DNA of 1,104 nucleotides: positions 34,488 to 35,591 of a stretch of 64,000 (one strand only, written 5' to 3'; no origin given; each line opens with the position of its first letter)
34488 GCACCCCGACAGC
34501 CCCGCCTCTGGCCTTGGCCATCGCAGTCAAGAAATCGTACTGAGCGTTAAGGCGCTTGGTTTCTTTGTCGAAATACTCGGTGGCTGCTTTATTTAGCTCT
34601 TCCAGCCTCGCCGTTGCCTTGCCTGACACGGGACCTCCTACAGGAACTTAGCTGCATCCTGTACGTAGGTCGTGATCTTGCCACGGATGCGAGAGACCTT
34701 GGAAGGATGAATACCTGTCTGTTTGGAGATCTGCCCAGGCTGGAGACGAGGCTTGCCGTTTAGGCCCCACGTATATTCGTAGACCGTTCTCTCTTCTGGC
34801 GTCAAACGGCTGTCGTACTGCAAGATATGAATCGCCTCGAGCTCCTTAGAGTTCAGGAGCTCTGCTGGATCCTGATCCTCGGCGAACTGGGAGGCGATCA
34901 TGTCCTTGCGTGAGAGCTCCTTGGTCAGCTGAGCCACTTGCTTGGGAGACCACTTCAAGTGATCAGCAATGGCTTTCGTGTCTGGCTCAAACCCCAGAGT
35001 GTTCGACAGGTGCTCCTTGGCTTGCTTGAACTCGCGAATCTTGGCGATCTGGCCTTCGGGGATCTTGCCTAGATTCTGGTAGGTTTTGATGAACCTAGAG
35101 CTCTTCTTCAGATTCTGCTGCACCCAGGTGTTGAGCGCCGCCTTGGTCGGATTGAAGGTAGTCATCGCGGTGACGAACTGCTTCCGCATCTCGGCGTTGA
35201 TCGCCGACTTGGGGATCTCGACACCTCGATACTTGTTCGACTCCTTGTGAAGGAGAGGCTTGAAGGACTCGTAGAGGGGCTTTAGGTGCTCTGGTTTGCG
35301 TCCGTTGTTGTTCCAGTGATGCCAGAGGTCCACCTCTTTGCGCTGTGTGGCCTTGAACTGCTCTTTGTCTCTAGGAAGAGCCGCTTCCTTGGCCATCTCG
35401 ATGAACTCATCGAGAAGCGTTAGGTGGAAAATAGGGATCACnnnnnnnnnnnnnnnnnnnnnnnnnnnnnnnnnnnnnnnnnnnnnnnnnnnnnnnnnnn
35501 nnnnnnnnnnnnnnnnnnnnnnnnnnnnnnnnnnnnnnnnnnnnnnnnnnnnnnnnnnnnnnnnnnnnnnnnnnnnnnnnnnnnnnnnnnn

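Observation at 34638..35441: Sigma-70-family factor encoded inside the structural-gene operon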

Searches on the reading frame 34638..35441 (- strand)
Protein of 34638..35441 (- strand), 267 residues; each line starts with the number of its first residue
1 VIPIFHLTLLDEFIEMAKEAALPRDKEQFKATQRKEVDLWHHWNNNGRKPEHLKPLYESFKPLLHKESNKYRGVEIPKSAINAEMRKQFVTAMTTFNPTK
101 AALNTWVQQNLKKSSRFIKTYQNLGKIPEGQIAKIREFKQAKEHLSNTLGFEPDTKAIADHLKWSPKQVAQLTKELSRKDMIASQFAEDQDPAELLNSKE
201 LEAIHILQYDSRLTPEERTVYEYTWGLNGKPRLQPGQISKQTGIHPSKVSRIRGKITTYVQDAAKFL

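Call 3: search_protein_families(library=pfam, proteins=[window:34638-35441:-], max_evalue=10)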
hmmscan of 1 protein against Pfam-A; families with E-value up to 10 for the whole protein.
window:34638-35441:- (267 aa): 10 families
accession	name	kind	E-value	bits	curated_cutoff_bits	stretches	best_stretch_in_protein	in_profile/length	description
PF04539.22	Sigma70_r3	-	8.4e-06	26.3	25.3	1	134-174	2-42/78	Sigma-70 region 3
PF13412.12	HTH_24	-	0.003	17.5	21.9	1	229-251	14-36/48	Winged helix-turn-helix DNA-binding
PF13384.12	HTH_23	-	0.039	14.2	24.6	0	155-173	20-38/50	Homeodomain-like domain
PF24034.1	DUF7343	-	0.051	13.9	27.6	1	156-183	22-49/62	Domain of unknown function (DUF7343)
PF12802.13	MarR_2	-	0.058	14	27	0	229-252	18-40/61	MarR family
PF15391.11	DUF4614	-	0.073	13.6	25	1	87-124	113-150/180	Domain of unknown function (DUF4614)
PF06325.19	PrmA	-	0.18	11.7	22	1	154-249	27-121/296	Ribosomal protein L11 methyltransferase (PrmA)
PF13545.12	HTH_Crp_2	-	0.22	11.9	27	1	152-201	22-67/70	Crp-like helix-turn-helix domain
PF09339.16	HTH_IclR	-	0.22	11.8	22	1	230-252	16-38/52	IclR helix-turn-helix domain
PF20134.4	DUF6524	-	0.38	10.9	27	1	89-114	11-36/131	Family of unknown function (DUF6524)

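Call 4: search_protein_families(library=phrogs, proteins=[window:34638-35441:-], max_evalue=10)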
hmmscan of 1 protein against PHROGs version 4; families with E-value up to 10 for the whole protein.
window:34638-35441:- (267 aa): 2 families
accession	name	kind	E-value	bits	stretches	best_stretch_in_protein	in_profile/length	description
phrog_5115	-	moron, auxiliary metabolic gene and host takeover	0.065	13.5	1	92-141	211-258/283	ferredoxin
phrog_6223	-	transcription regulation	0.095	13.8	1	233-253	18-38/73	transcriptional repressor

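Call 5: search_protein_families(library=ncbifam, proteins=[window:34638-35441:-], max_evalue=10)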
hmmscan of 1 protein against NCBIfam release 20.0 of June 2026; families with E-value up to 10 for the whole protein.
window:34638-35441:- (267 aa): 15 families
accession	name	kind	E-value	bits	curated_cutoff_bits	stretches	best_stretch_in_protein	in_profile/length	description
TIGR02997.1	Sig70-cyanoRpoD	subfamily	2.3e-06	27.1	384.5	1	106-254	134-291/298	RNA polymerase sigma factor, RpoD/SigA family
TIGR02937.1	sigma70-ECF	superfamily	2.5e-06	27.2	42.9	1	54-256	4-157/165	sigma-70 family RNA polymerase sigma factor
TIGR02846.1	spore_sigmaK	equivalog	0.00021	20.9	298.65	1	193-255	156-217/227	RNA polymerase sporulation sigma factor SigK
TIGR02980.1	SigBFG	subfamily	0.00026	20.7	234.35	1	134-262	88-224/227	SigB/SigF/SigG family RNA polymerase sigma factor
NF004471.0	PRK05803.1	subfamily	0.00027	20.3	252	1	193-255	158-219/235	RNA polymerase sporulation sigma factor SigK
TIGR02479.1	FliA_WhiG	subfamily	0.00034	20.4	189.6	1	122-191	69-138/224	FliA/WhiG family RNA polymerase sigma factor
TIGR02393.1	RpoD_Cterm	equivalog_domain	0.00048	19.8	354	1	106-256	60-220/238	RNA polymerase sigma factor RpoD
NF005785.0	PRK07598.1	equivalog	0.019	13.8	554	1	106-197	235-322/415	RNA polymerase sigma factor SigC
NF004935.0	PRK06288.1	equivalog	0.024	14.3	343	1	30-184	13-168/270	RNA polymerase sigma factor WhiG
NF041931.2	MzaA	equivalog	0.025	13.4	800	1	106-203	535-629/726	MZA anti-phage system associated sigma-70 family RNA polymerase sigma factor MzaA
NF004052.0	PRK05572.1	subfamily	0.034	13.7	311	1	136-219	118-209/252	SigF/SigG family RNA polymerase sporulation sigma factor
NF004615.0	PRK05949.1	subfamily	0.043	12.7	530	1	131-181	44-222/327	RNA polymerase sigma factor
NF005642.0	PRK07405.1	subfamily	0.05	12.8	524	1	118-180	151-212/318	RNA polymerase sigma factor SigD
TIGR02885.1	spore_sigF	equivalog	0.091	12.6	321.45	1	137-256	98-223/231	RNA polymerase sporulation sigma factor SigF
NF045507.1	transregGfcR_Halo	equivalog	0.19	11.2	300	1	22-104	47-133/215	transcriptional regulator GfcR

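Call 9: search_dna_similar(query=window:34638-35441:-, collection=phages, mode=protein, max_evalue=0.01, max_rows=30)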
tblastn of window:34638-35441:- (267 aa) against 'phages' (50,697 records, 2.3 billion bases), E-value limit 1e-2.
Records with a match: 3; places in all: 3; records where one place covers at least 80% of the query: 0.
Best place of each record, by identity: <60% 3.
By first word of the organism name: Vibrio 3.
By host as written in the record: - 3.
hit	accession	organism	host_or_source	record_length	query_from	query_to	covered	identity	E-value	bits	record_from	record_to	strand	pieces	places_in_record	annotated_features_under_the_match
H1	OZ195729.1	Vibrio phage D69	Seawater and oysters mix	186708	35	189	58%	33.3%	2e-14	79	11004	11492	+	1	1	hypothetical protein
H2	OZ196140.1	Vibrio phage D181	Seawater and oysters mix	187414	35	189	58%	33.3%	2e-14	79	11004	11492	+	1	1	hypothetical protein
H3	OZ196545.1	Vibrio phage D148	Seawater and oysters mix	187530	35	189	58%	33.3%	2e-14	79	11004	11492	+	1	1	hypothetical protein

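Call 12: find_homologous_proteins(query=window:34638-35441:-, max_evalue=0.001)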
Query window:34638-35441:- (267 aa): 140 proteins with E <= 0.001 among 468 candidates; the best 120 are listed.
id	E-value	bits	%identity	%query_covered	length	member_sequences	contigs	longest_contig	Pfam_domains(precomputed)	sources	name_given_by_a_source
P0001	3.6e-175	599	100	100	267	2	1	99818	PF04539.23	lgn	-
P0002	4.4e-118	412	69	97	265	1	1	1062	PF04539.23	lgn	-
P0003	6.1e-116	405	70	99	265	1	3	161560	-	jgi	jgi:DNA-directed RNA polymerase specialized sigma subunit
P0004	1.3e-114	400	67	100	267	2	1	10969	-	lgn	-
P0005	1.7e-114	400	69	97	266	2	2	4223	-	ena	-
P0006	1.3e-112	394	70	90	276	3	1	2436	-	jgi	-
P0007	1.7e-112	393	67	97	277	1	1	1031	-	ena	-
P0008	2.2e-112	393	65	99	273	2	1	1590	PF04539.23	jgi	-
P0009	6.7e-112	391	67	100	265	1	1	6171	-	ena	-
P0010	1.6e-111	390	69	97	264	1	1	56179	-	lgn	-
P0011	1.7e-111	390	67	98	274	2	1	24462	-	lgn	-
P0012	2.2e-111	390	65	100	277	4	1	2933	-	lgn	-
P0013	3.3e-111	389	67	98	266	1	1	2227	-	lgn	-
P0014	4.2e-111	389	66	98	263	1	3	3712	PF04539.23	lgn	-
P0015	1.2e-110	387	65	100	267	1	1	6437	-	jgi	jgi:DNA-directed RNA polymerase specialized sigma subunit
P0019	4.8e-110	385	67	98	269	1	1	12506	PF04539.23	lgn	-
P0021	2.2e-109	383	66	100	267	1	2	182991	-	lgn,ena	-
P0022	3.4e-109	383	65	100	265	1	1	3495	PF04539.23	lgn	-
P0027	7.6e-108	378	64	98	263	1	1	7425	PF04539.23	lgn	-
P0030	1.1e-106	374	64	100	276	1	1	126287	PF04539.23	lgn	-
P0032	8.4e-106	371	63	98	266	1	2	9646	PF04539.23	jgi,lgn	jgi:RNA polymerase sigma factor (sigma-70 family)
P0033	1.0e-105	371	65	98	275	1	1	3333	PF04539.23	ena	-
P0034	1.2e-105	371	67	97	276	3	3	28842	-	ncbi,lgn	-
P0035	3.0e-105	370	65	98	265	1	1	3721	PF04539.23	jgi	jgi:DNA-directed RNA polymerase specialized sigma subunit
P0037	7.1e-104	365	60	100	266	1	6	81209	-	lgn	-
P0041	4.2e-102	359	63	97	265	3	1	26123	PF04539.23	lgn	-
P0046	4.8e-101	356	66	91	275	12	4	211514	-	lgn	-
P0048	1.0e-99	351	61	98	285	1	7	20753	PF04539.23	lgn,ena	-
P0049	2.2e-99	350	61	100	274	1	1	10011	-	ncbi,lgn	-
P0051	1.6e-98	348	61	100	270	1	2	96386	-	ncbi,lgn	-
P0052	7.3e-98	345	59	100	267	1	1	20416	PF04539.23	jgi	jgi:DNA-directed RNA polymerase specialized sigma subunit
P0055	6.1e-97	342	60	98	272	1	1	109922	PF04539.23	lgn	-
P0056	1.4e-96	341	60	97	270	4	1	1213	PF04539.23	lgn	-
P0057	1.9e-96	341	60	100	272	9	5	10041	PF04539.23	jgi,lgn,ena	-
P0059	3.2e-96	340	61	97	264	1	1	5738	PF04539.23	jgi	jgi:DNA-directed RNA polymerase specialized sigma subunit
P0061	1.7e-95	338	58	100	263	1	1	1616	PF04539.23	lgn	-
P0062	1.9e-95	338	61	97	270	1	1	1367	PF04539.23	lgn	-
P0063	6.0e-95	336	60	97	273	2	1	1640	PF04539.23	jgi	-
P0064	8.5e-95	335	60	97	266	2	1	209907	PF04539.23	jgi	jgi:RNA polymerase primary sigma factor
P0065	9.1e-95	335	60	99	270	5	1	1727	PF04539.23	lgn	-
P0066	1.8e-94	334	60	97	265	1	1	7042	PF04539.23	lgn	-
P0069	6.4e-94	333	60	97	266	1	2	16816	PF04539.23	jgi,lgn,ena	jgi:RNA polymerase sigma factor (sigma-70 family)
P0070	6.8e-94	332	58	98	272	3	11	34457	PF04539.23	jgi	jgi:DNA-directed RNA polymerase specialized sigma subunit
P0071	9.3e-94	332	60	97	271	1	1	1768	PF04539.23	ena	-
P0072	1.8e-93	331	60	99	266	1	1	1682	PF04539.23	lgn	-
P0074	2.7e-93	330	60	99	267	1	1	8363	-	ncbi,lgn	-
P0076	4.4e-93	330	60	99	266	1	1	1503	PF04539.23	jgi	jgi:DNA-directed RNA polymerase specialized sigma subunit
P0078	3.6e-91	324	58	97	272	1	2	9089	PF04539.23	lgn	-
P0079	6.6e-91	323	56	100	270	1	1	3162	-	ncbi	-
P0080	7.2e-91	323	59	100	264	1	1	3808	PF04539.23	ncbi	-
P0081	9.8e-91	322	57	98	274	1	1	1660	PF04539.23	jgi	jgi:DNA-directed RNA polymerase specialized sigma subunit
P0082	6.6e-90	319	59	97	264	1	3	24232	PF04539.23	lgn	-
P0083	6.9e-90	319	57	97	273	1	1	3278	PF04539.23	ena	-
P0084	2.7e-89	317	61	90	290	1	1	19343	-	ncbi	-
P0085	9.5e-89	316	57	98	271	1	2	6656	PF04539.23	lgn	-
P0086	1.0e-88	315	54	98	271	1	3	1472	PF04539.23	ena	-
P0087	1.3e-88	315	58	97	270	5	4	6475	PF04539.23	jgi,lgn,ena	-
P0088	2.7e-88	314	55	97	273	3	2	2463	PF04539.23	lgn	-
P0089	2.7e-88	314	55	97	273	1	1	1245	PF04539.23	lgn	-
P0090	2.9e-87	311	53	100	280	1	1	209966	PF04539.23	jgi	jgi:DNA-directed RNA polymerase specialized sigma subunit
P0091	6.4e-87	310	54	100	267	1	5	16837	PF04539.23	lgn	-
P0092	1.2e-86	309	55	97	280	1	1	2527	PF04539.23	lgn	-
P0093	1.8e-86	308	59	90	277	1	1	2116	PF04539.23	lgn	-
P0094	1.1e-85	306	53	96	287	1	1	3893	PF04539.23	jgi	jgi:DNA-directed RNA polymerase specialized sigma subunit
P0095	2.3e-85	304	55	98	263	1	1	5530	PF04539.23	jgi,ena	-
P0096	4.1e-84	300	52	96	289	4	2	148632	PF04539.23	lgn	-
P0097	6.4e-84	300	51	98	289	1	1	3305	PF04539.23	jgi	jgi:DNA-directed RNA polymerase specialized sigma subunit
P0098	1.0e-83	299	52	100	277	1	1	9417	-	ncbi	-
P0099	1.0e-83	299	57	98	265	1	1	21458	PF04539.23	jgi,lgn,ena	-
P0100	1.2e-83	299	55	97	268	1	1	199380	PF04539.23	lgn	-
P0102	7.8e-82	293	51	96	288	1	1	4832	PF04539.23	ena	-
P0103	1.1e-79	286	55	89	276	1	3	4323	PF04539.23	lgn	-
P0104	4.5e-79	284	53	96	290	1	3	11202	PF04539.23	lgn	-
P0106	3.3e-77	278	55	95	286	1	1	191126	PF04539.23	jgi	-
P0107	4.4e-76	274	50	97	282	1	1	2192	PF04539.23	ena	-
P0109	4.1e-75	271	51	98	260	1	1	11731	PF04539.23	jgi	jgi:RNA polymerase sigma factor (sigma-70 family)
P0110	2.0e-74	269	55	87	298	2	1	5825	PF04539.23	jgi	jgi:DNA-directed RNA polymerase specialized sigma subunit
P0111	2.2e-73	265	51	87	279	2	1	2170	PF04539.23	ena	-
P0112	3.2e-73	265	53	93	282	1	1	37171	PF04539.23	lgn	-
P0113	4.2e-71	258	52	91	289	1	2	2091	PF04539.23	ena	-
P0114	4.1e-70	255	50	96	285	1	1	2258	PF04539.23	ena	-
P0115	2.3e-68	249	50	91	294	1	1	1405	PF04539.23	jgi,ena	-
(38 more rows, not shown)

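Call 13: search_solved_structures(query=window:34638-35441:-, max_evalue=10, show_alignments=3)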
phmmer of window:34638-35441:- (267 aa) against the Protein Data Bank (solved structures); distinct sequences matched with E-value up to 10: 5.
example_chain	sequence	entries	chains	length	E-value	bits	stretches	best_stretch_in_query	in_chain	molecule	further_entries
1l0o_C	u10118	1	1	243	0.012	18.6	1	136-198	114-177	sigma factor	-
6fi9_A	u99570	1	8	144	0.097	15.7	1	123-205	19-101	Transcriptional regulator ZitR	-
7vf9_F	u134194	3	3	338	0.19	14.7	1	89-253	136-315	RNA polymerase sigma factor RpoS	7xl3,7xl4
7f0r_F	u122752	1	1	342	0.2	14.6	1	104-253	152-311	RNA polymerase sigma factor RpoS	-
9e71_BQ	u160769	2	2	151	0.29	14.1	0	74-131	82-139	Small ribosomal subunit protein uS15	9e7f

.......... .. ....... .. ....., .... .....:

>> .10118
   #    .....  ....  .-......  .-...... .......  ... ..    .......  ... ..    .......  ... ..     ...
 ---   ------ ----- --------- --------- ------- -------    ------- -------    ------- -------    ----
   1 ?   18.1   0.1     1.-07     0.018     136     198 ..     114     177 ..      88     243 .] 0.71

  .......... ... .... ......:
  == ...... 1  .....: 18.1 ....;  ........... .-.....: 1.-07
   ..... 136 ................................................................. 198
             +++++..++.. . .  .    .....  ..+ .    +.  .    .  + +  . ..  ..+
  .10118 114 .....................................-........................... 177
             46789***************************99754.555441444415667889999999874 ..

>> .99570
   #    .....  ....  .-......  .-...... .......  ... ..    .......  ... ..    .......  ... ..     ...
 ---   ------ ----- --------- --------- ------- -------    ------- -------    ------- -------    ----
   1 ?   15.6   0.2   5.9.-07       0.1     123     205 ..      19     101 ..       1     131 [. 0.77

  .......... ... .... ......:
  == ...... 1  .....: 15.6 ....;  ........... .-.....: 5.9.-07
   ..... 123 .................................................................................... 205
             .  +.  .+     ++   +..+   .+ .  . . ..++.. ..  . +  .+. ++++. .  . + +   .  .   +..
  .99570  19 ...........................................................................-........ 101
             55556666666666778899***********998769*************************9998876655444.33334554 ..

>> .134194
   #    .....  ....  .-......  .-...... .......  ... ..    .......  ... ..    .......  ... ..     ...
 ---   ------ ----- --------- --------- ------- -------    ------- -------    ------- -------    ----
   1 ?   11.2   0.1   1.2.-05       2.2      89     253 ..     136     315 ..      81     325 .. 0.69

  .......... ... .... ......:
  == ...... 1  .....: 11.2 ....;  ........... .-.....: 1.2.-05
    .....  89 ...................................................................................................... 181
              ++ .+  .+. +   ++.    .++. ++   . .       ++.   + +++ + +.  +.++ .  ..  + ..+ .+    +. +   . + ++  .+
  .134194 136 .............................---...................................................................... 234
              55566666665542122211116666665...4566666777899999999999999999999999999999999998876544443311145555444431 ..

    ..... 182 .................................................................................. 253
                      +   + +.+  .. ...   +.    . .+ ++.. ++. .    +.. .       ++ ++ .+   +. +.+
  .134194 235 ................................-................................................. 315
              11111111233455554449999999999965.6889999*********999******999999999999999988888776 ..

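Call 16: find_encoding_contigs(protein=P0001, flank=10000, max_places=3)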
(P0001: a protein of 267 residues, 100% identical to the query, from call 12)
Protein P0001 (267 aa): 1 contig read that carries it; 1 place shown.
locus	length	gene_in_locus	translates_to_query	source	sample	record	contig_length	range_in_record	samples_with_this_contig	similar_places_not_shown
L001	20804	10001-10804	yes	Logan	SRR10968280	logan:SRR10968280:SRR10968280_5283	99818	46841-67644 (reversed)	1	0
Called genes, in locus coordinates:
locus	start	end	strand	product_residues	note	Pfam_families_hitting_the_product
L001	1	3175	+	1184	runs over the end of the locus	-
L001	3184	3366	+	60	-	-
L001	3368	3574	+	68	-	-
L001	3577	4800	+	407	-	-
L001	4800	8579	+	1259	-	-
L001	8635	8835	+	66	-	-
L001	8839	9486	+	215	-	-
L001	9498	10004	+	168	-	-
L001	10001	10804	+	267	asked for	PF04539:Sigma70_r3 (faint)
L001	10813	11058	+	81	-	-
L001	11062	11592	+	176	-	-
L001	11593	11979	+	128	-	PF23140:Gp80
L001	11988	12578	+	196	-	-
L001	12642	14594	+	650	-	-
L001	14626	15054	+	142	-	-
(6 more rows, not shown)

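Call 17: find_encoding_contigs(protein=P0046, flank=10000, max_places=3)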
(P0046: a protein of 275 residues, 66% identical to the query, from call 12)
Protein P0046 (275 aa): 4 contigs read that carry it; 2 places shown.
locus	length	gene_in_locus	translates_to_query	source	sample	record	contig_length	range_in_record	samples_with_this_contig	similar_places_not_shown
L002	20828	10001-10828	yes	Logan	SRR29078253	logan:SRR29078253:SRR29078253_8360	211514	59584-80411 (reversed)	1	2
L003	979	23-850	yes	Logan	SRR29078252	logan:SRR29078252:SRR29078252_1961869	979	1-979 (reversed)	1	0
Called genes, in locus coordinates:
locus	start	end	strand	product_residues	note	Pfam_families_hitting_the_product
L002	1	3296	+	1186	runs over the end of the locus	-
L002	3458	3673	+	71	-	-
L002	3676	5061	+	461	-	-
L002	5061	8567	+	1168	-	-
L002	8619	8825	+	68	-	-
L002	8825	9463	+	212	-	-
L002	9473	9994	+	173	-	-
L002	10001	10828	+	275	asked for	-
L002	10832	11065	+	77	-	-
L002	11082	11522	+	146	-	PF23140:Gp80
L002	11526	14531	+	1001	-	-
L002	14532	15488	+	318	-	-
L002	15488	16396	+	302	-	PF13620:CarboxypepD_reg (faint)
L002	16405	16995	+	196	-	-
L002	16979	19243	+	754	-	-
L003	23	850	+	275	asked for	-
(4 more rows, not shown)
